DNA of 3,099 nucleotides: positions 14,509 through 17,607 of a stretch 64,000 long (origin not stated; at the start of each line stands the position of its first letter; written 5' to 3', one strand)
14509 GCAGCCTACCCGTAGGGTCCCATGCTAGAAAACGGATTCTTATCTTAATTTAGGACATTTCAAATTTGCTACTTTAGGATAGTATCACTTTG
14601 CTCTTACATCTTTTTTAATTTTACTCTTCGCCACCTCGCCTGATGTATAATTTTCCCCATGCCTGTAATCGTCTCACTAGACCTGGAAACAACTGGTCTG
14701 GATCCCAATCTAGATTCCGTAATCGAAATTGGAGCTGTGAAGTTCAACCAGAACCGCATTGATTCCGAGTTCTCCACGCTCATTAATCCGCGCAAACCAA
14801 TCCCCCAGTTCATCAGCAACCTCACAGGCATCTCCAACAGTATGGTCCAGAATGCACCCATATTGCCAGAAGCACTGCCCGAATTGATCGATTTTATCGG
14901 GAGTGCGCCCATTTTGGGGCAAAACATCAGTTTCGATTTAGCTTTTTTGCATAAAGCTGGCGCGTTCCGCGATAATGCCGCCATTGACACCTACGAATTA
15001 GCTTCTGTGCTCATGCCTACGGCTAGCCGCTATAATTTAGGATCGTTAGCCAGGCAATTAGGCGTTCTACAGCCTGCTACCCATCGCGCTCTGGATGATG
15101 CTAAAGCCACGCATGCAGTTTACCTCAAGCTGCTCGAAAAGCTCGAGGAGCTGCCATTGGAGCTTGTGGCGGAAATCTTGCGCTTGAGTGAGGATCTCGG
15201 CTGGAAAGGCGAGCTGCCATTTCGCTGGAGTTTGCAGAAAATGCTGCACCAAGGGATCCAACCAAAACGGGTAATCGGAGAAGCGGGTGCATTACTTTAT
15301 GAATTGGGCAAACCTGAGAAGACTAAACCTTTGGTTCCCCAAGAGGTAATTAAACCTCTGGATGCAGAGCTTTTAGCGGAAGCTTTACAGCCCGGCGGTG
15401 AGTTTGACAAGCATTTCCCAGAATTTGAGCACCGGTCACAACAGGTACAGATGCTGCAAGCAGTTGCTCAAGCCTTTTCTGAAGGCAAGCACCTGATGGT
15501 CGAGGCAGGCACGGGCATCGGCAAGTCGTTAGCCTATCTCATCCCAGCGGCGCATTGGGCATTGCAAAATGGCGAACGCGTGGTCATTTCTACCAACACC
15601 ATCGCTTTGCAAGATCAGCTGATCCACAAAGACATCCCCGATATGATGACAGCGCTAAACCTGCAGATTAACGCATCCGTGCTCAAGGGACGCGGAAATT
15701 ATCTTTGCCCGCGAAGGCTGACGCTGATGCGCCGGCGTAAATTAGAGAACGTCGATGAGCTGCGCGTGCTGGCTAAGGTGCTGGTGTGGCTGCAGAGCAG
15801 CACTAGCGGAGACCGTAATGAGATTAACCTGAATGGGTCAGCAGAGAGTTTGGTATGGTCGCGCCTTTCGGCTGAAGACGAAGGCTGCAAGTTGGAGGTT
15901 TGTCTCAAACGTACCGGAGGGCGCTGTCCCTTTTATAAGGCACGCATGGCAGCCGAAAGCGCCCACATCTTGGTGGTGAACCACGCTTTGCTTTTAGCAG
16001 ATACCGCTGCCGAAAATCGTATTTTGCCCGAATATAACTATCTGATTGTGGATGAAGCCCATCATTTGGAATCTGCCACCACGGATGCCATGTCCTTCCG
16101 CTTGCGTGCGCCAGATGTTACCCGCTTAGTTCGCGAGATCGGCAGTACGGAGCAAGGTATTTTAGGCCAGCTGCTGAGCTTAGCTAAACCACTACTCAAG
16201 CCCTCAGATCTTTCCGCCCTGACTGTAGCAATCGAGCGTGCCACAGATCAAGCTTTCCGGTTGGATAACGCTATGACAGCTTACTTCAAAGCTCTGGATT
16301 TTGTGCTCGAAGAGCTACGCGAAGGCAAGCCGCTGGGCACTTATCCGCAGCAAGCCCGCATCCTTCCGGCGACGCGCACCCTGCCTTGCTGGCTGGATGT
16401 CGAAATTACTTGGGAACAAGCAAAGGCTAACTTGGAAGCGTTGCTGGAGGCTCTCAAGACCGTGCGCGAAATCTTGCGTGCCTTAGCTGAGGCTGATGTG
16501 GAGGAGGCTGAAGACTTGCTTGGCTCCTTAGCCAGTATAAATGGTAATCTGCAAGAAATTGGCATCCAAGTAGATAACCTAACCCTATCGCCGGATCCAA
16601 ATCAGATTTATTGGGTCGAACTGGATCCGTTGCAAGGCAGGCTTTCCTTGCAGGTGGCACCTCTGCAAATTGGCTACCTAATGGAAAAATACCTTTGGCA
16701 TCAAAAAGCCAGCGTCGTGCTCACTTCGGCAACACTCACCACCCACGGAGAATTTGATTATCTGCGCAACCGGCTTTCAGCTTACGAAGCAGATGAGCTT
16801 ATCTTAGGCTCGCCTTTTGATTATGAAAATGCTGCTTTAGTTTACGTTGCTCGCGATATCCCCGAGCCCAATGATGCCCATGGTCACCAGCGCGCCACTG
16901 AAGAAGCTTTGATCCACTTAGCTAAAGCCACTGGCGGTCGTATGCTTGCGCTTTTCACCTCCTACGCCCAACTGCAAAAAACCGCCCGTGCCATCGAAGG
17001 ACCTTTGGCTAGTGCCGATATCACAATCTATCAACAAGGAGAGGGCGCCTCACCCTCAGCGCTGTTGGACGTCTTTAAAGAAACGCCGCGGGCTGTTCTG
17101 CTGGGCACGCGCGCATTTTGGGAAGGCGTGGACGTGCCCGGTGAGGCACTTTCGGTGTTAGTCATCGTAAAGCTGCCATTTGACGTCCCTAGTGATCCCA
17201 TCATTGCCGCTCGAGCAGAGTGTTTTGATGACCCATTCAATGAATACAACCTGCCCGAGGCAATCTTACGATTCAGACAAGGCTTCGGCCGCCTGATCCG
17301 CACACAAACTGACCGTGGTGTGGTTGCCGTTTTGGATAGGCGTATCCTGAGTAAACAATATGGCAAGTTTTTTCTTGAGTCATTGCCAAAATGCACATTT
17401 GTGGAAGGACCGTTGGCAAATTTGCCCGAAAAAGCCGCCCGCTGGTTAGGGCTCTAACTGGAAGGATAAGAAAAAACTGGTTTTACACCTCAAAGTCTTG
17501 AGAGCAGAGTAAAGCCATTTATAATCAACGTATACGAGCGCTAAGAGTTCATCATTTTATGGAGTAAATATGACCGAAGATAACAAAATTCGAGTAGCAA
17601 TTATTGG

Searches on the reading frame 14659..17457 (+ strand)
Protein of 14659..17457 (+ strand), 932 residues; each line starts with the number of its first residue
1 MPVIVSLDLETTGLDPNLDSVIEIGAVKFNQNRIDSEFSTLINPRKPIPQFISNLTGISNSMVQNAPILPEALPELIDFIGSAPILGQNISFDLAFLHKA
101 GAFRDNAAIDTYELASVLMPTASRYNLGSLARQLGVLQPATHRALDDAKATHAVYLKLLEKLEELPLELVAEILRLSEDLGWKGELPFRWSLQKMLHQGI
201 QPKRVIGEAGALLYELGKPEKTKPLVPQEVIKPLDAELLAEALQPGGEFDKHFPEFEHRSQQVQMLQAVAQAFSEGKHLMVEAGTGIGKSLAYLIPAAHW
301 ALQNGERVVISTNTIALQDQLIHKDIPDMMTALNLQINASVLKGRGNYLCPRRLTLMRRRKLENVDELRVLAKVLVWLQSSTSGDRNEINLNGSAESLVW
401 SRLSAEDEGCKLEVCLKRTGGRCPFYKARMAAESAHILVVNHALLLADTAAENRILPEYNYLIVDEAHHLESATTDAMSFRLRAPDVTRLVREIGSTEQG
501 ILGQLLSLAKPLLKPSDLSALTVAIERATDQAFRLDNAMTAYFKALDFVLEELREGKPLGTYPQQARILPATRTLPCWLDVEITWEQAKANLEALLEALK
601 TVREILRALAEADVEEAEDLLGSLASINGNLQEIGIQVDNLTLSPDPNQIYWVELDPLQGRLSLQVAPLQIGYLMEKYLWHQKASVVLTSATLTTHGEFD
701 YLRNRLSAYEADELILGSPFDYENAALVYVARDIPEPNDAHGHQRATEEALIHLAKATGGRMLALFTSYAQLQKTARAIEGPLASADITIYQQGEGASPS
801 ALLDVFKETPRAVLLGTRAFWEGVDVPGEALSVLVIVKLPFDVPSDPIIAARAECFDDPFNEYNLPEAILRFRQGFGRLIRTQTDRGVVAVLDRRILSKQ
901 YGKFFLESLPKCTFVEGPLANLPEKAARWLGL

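Call 19: search_protein_families(library=pfam, proteins=[window:14659-17457:+])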
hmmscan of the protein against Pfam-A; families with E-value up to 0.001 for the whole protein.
window:14659-17457:+ (932 aa): 6 families
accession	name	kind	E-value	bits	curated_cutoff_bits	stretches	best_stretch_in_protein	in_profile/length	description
PF13307.12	Helicase_C_2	-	1.6e-42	145.9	25.3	1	752-911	2-169/170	Helicase C-terminal domain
PF00929.31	RNase_T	-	2.1e-28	100.3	24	1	5-155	1-164/164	Exonuclease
PF00270.35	DEAD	-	5.8e-14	52.6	26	1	268-340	6-78/167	DEAD/DEAH box helicase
PF06733.21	DEAD_2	-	3.4e-08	33.8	21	1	420-484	103-169/172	DEAD_2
PF04851.21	ResIII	-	6.3e-08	33.1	22.5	0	256-322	2-70/164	Type III restriction enzyme, res subunit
PF16473.11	Rv2179c-like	-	1.5e-05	25.2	27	1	6-151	4-169/177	3'-5' exoribonuclease Rv2179c-like domain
